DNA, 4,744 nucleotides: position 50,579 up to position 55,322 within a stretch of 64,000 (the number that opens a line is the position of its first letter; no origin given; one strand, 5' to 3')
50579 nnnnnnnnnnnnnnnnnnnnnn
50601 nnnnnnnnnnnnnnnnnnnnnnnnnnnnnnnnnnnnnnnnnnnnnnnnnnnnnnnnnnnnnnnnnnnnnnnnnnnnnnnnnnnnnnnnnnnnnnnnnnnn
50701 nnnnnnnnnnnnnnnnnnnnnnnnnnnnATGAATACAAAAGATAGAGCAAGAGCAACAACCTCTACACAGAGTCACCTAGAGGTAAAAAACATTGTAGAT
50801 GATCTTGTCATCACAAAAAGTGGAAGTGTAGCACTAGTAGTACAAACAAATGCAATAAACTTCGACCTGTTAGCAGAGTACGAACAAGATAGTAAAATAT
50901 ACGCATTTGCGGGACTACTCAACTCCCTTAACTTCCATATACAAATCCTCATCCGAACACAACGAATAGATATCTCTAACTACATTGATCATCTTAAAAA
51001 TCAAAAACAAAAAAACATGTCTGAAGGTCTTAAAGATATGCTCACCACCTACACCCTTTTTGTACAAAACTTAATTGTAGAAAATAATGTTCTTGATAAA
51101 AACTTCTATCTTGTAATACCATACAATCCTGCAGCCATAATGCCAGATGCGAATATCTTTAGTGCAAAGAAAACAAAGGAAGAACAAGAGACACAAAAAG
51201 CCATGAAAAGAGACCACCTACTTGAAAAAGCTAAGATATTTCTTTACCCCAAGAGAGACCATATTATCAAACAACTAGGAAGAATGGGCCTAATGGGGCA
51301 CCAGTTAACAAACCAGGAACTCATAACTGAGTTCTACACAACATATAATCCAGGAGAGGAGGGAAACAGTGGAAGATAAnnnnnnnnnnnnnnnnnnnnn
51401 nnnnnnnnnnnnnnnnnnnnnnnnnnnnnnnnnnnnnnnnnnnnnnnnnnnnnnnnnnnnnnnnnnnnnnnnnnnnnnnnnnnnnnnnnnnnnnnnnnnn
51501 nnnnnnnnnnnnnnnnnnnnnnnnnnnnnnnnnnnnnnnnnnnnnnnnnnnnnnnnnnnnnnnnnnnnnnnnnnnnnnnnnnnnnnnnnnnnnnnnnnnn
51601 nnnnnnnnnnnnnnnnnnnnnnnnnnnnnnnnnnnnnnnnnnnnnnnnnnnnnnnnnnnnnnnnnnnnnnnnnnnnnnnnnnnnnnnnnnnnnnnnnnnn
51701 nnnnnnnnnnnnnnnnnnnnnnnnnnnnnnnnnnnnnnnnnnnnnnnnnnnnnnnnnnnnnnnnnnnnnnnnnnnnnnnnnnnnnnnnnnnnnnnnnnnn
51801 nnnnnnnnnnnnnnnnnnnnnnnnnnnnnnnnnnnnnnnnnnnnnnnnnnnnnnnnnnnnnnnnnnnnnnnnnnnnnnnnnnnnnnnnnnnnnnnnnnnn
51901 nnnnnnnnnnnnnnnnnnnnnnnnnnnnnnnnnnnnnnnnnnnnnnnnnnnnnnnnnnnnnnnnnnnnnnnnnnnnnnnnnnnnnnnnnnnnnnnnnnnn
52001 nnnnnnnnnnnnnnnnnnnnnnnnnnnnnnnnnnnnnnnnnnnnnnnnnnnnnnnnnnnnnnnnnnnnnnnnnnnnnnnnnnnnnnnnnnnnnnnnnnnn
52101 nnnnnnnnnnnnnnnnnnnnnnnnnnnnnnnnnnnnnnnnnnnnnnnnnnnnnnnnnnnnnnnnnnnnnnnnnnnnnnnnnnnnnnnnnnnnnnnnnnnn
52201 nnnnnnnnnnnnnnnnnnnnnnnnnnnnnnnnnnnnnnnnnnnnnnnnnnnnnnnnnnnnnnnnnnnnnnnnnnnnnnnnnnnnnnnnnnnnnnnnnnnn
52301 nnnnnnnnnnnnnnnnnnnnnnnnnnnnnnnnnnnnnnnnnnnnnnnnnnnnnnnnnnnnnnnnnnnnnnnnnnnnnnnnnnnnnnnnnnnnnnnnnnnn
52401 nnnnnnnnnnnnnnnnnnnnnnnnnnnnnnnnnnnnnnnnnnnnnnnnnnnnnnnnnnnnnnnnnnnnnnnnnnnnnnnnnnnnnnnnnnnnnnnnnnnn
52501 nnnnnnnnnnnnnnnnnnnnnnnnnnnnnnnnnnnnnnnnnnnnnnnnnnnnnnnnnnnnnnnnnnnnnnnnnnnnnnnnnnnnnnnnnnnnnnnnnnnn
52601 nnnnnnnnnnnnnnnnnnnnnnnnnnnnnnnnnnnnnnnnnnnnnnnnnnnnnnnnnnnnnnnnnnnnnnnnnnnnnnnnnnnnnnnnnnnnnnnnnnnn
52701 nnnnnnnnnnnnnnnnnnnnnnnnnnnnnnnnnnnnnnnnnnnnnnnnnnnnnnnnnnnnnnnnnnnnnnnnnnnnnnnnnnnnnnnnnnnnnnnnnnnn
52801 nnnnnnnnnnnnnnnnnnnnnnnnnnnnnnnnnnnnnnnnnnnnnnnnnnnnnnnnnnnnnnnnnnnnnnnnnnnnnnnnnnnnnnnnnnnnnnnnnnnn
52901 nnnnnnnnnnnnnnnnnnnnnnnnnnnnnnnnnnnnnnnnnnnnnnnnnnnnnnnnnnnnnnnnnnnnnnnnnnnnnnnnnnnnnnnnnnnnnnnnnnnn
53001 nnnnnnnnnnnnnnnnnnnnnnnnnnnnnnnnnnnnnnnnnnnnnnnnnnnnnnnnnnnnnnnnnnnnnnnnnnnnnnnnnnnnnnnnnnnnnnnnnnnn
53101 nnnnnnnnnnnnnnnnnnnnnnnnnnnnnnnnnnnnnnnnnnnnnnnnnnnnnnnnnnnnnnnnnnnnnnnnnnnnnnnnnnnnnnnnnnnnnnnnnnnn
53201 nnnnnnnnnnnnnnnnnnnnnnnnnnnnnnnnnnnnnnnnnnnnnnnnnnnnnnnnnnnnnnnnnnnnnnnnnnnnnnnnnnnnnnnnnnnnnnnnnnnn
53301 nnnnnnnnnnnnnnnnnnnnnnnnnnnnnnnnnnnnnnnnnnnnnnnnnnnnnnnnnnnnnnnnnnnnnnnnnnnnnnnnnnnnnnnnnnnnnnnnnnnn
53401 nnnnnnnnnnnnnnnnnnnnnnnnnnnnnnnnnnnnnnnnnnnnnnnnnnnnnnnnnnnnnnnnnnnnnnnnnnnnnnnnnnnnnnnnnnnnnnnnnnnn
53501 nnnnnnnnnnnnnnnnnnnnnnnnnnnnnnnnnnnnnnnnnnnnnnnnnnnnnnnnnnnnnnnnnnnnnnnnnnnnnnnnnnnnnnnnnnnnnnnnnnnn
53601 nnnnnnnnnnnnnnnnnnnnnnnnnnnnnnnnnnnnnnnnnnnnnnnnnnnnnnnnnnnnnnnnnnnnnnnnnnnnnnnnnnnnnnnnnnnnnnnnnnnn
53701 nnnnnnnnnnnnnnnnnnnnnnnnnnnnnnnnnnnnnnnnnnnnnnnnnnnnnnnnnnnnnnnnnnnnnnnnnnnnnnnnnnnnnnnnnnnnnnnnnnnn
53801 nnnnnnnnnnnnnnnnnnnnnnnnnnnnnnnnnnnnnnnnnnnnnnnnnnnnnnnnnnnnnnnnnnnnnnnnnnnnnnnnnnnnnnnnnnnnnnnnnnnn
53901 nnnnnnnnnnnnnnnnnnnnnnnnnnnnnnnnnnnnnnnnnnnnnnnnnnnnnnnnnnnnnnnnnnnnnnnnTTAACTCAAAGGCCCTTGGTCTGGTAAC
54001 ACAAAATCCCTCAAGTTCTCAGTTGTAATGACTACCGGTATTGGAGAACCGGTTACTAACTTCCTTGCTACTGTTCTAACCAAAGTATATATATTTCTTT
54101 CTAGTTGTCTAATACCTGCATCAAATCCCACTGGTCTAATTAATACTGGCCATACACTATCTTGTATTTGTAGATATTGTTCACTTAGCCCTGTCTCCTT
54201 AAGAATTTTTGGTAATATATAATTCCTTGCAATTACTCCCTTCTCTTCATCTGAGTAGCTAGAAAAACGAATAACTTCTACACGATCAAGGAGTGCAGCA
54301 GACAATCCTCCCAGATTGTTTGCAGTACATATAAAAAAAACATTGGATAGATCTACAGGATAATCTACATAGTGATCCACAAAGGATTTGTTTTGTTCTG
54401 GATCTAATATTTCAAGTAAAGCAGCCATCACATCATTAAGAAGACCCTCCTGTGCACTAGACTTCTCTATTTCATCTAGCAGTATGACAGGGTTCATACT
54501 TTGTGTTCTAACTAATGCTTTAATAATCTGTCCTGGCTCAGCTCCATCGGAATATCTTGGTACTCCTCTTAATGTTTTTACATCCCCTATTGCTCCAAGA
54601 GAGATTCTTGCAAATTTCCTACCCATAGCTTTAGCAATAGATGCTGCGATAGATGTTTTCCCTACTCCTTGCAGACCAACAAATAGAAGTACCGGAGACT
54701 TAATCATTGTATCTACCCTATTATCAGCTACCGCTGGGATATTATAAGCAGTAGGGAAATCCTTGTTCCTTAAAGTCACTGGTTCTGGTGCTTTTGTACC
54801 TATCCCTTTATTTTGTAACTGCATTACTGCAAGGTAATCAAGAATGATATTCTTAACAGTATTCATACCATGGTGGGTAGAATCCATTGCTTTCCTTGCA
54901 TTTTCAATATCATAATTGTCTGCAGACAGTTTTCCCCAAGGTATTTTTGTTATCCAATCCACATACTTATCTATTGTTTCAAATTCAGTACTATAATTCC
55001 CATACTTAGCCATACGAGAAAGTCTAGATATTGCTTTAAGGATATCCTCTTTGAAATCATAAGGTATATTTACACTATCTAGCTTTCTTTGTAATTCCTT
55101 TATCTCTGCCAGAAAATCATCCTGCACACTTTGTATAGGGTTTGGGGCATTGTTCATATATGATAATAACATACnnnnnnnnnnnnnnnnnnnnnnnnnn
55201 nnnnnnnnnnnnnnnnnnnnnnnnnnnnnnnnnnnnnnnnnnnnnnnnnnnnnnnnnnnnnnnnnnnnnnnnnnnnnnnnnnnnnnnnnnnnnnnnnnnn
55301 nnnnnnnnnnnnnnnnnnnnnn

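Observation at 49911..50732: PrgI/VirB3-like protein carrying an extra extracellular transthyretin/CarboxypepD_reg-like domain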

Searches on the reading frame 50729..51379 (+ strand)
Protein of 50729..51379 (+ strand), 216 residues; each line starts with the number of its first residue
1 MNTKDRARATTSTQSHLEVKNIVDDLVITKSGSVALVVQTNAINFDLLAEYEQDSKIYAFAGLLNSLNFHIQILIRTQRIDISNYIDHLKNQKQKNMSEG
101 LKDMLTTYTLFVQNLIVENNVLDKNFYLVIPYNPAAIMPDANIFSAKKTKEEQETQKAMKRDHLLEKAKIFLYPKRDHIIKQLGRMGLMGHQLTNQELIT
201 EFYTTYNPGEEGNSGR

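Call 3: search_protein_families(library=pfam, proteins=[window:50729-51379:+], max_evalue=1)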
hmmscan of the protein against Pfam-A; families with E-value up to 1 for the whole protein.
window:50729-51379:+ (216 aa): 2 families
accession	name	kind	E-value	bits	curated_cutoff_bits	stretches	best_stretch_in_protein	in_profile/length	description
PF02027.23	RolB_RolC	-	0.089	12.8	23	1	85-191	8-103/189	RolB/RolC glucosidase family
PF05470.18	eIF-3c_N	-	0.12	11.1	24.2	1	6-99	226-319/593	Eukaryotic translation initiation factor 3 subunit 8 N-terminus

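Call 4: search_protein_families(library=ncbifam, proteins=[window:50729-51379:+], max_evalue=1)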
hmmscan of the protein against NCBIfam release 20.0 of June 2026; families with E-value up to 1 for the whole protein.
window:50729-51379:+ (216 aa): 2 families
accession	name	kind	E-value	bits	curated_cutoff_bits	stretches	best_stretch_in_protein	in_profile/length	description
NF045975.1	VirB4_plasma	equivalog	2.7e-07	28.7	590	1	9-130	100-233/894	Mbov_0397 family ICE element conjugal transfer ATPase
NF041427.1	TrsD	subfamily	8e-07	29.1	200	1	18-130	20-142/201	TrsD/TraD family conjugative transfer protein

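Call 62: search_solved_structures(query=window:50729-51379:+, max_evalue=10)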
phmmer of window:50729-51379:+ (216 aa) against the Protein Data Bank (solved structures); distinct sequences matched with E-value up to 10: 4.
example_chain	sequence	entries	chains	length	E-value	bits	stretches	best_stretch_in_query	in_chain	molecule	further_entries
4uvk_A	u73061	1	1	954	0.071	16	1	119-214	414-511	ZYRO0D15994P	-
6am0_B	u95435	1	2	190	0.11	15.4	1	81-165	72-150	KLLA0E01827p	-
5lon_B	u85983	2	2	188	0.12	15.2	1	81-165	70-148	KLLA0E01827p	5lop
1ykg_A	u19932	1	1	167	1.6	11.6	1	134-186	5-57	Sulfite reductase [NADPH] flavoprotein alpha-component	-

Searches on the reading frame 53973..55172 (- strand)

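Call 3: search_protein_families(library=pfam, proteins=[window:53973-55172:-], max_evalue=1)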
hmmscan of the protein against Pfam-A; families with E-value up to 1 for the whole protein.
window:53973-55172:- (399 aa): 21 families
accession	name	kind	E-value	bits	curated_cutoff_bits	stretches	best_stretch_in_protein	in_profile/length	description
PF00004.35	AAA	-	7e-20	72.3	21.2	1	162-304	1-129/131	ATPase family associated with various cellular activities (AAA)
PF07724.20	AAA_2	-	1.5e-09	38.6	27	1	162-285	6-124/166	AAA domain (Cdc48 subfamily)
PF22667.2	Lon_lid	-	1.2e-08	34.9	27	1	325-376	1-52/57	Lon protease AAA+ ATPase lid domain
PF07728.20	AAA_5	-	4.3e-05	24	22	1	162-297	2-138/139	AAA domain (dynein-related subfamily)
PF13173.12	AAA_14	-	0.0013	19.2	27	1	159-266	2-82/129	AAA domain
PF00448.28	SRP54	-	0.0022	18.1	22.7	1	161-194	3-36/196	SRP54-type protein, GTPase domain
PF07726.17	AAA_3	-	0.003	17.9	27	1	163-260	3-90/131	ATPase family associated with various cellular activities (AAA)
PF20720.3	nSTAND3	-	0.0084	16.3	27.2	1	153-191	11-50/155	Novel STAND NTPase 3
PF13191.12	AAA_16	-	0.0091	16.9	32.6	1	160-256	25-124/167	AAA ATPase domain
PF05496.18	RuvB_N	-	0.018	15.3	27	1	162-196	36-70/159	Holliday junction DNA helicase RuvB P-loop domain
PF13401.12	AAA_22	-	0.033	15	27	1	161-257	7-109/130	AAA domain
PF13238.12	AAA_18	-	0.055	14.4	29.4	1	164-251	3-79/128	AAA domain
PF13671.12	AAA_33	-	0.061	14.1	27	1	161-192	1-30/143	AAA domain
PF13476.12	AAA_23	-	0.11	13.6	27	1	158-282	18-138/201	AAA domain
PF06068.19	TIP49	-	0.11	12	23.8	1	161-188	52-79/347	TIP49 P-loop domain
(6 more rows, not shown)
